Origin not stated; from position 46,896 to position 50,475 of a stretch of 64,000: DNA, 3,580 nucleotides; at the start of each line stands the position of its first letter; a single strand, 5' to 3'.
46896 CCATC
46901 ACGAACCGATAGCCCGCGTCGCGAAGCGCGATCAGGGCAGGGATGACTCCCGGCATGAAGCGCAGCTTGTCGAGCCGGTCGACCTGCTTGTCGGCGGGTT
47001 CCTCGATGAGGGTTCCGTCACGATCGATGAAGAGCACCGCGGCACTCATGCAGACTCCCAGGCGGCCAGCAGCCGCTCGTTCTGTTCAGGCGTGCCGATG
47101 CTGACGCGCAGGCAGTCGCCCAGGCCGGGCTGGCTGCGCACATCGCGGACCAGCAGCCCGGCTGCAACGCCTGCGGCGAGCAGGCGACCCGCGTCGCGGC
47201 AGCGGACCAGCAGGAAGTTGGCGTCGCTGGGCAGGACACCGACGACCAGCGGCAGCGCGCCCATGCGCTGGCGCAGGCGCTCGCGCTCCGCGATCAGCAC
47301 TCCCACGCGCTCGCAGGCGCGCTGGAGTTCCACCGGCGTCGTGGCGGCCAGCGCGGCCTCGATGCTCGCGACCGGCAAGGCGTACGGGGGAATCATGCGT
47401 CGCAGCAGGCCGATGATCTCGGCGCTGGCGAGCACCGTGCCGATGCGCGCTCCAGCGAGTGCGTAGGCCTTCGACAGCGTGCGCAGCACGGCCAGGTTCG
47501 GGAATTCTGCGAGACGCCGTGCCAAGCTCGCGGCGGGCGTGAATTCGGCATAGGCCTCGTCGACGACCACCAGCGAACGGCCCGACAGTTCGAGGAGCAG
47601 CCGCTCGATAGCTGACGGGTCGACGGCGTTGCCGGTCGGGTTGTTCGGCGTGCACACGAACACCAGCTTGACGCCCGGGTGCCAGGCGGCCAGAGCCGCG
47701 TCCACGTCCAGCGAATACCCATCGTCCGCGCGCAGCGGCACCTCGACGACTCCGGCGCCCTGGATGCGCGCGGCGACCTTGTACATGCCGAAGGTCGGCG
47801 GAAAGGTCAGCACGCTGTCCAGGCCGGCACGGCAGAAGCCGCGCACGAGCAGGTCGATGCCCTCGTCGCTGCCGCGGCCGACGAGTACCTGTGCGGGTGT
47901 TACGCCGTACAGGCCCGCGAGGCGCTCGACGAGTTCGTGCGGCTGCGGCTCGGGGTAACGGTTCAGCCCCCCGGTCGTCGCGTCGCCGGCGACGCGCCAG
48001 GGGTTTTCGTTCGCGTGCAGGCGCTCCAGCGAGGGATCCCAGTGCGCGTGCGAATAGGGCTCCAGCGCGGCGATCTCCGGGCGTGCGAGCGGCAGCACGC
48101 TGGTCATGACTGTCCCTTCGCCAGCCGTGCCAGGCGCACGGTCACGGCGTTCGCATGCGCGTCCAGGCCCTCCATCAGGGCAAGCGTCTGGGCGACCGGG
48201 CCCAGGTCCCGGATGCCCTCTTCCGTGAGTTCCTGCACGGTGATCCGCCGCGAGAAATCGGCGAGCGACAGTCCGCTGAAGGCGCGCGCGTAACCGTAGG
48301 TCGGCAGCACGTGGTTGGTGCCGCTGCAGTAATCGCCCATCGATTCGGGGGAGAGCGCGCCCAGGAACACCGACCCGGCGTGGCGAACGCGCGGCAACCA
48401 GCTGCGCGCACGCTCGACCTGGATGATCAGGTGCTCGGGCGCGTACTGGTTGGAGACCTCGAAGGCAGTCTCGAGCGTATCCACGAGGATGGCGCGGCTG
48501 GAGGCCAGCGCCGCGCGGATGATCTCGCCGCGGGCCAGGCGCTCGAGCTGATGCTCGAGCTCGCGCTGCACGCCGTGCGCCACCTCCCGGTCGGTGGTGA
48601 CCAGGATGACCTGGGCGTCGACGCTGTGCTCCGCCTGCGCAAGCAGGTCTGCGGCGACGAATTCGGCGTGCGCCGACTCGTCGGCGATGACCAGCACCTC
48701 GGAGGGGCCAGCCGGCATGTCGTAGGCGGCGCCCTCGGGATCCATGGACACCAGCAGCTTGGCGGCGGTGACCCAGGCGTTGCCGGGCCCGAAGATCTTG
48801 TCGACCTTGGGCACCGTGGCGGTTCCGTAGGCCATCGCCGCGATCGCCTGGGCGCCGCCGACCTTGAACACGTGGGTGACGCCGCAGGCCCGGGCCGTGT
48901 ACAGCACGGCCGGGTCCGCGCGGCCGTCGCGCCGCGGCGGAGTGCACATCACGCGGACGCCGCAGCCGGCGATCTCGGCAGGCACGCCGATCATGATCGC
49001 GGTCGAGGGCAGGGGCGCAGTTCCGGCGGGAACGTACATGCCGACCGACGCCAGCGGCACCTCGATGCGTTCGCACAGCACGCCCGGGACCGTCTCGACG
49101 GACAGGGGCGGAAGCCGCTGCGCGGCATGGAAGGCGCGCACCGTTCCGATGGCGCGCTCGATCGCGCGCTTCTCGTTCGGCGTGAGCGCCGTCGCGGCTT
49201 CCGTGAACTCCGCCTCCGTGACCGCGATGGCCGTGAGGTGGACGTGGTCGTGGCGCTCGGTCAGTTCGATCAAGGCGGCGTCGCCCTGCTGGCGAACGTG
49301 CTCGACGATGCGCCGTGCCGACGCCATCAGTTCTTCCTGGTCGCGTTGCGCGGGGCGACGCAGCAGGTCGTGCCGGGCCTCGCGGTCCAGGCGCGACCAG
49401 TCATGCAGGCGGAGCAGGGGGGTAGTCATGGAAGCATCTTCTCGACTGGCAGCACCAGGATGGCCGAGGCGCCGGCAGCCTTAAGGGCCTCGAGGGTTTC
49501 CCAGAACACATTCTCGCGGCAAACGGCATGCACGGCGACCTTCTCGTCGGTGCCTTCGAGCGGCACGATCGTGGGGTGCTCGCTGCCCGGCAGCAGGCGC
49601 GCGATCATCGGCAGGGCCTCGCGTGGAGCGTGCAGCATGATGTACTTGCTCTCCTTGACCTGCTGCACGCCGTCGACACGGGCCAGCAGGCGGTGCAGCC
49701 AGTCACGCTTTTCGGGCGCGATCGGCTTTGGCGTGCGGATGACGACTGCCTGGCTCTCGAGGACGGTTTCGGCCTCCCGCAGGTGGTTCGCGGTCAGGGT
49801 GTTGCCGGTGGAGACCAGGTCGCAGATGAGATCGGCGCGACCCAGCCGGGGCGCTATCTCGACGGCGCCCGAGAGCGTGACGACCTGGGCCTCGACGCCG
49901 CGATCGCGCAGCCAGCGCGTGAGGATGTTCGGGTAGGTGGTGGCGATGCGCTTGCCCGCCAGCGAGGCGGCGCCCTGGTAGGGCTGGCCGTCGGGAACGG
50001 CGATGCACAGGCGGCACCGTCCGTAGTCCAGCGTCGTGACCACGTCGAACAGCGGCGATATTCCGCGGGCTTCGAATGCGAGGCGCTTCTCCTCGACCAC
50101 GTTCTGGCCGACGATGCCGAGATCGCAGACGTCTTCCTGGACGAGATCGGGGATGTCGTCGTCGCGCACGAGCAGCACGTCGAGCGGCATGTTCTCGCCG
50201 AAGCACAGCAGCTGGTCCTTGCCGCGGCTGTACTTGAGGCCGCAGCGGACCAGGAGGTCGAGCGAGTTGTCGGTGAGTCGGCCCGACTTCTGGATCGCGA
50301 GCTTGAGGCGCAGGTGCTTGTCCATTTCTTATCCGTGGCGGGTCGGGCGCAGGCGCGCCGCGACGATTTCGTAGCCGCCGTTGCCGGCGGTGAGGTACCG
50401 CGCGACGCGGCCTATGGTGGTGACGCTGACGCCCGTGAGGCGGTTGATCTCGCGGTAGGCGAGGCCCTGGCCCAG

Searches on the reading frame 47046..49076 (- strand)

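Call 28: search_protein_families(library=pfam, proteins=[window:47046-49076:-], max_evalue=0.001)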
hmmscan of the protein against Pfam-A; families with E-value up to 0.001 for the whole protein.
window:47046-49076:- (676 aa): 1 family
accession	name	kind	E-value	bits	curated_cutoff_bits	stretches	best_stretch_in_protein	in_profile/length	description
PF00155.27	Aminotran_1_2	-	2.7e-51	175.3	19.7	1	366-671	30-359/361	Aminotransferase class I and II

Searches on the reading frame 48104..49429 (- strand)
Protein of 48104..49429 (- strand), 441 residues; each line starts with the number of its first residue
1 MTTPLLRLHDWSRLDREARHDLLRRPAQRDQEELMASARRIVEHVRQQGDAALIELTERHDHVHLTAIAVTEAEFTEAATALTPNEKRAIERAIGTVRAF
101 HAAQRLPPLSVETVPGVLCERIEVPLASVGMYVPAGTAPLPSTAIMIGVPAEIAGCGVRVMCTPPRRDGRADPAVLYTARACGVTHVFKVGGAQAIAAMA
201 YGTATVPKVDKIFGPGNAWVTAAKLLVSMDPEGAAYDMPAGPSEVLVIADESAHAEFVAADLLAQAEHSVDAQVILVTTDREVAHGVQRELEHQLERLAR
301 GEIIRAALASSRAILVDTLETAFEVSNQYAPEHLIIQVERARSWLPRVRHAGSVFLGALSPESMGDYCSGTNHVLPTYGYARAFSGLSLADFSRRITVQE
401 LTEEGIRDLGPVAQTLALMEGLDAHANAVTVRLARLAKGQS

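Call 28: search_protein_families(library=pfam, proteins=[window:48104-49429:-], max_evalue=0.001)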
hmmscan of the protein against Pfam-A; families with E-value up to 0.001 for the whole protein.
window:48104-49429:- (441 aa): 1 family
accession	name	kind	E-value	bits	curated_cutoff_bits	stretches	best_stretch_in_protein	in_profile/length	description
PF00815.25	Histidinol_dh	-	5.3e-161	536.6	27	1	28-433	5-411/411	Histidinol dehydrogenase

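Call 80: list_cluster_members(proteins=[window:48104-49429:-, window:28920-30404:+, window:49426-50325:-])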
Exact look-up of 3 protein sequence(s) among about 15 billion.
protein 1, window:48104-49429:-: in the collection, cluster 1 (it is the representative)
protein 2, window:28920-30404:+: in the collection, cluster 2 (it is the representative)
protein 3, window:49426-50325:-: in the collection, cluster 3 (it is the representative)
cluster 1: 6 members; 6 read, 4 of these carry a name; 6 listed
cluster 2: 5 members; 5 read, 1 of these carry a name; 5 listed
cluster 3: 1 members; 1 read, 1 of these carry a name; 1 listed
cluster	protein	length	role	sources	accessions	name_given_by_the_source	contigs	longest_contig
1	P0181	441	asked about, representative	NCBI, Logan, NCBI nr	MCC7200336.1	MAG: histidinol dehydrogenase [Gammaproteobacteria bacterium] | histidinol dehydrogenase [Gammaproteobacteria bacterium]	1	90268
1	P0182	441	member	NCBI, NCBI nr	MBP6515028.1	MAG: histidinol dehydrogenase [Steroidobacteraceae bacterium] | histidinol dehydrogenase [Steroidobacteraceae bacterium]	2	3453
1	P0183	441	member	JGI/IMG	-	histidinol dehydrogenase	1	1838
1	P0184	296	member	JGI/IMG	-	histidinol dehydrogenase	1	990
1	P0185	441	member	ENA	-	-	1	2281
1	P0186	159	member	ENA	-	-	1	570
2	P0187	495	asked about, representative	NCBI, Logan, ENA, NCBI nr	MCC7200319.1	MAG: type VI secretion system contractile sheath large subunit [Gammaproteobacteria ... | type VI secretion system contractile sheath large subunit [Gammaproteobacteria bacterium]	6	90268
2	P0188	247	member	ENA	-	-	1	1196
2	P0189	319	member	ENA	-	-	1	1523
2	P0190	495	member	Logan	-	-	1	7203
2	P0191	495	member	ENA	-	-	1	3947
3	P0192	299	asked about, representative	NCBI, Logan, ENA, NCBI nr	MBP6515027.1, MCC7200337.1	MAG: ATP phosphoribosyltransferase [Steroidobacteraceae bacterium] | ATP phosphoribosyltransferase [Steroidobacteraceae bacterium]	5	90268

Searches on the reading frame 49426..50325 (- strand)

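Call 28: search_protein_families(library=pfam, proteins=[window:49426-50325:-], max_evalue=0.001)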
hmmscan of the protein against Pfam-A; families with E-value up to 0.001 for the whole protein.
window:49426-50325:- (299 aa): 2 families
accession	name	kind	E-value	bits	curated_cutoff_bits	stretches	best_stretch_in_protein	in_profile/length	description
PF01634.23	HisG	-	4.7e-46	157.1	25.5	1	54-216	1-155/158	ATP phosphoribosyltransferase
PF08029.16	HisG_C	-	6.2e-22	77.9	23.5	1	225-296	3-73/73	HisG, C-terminal domain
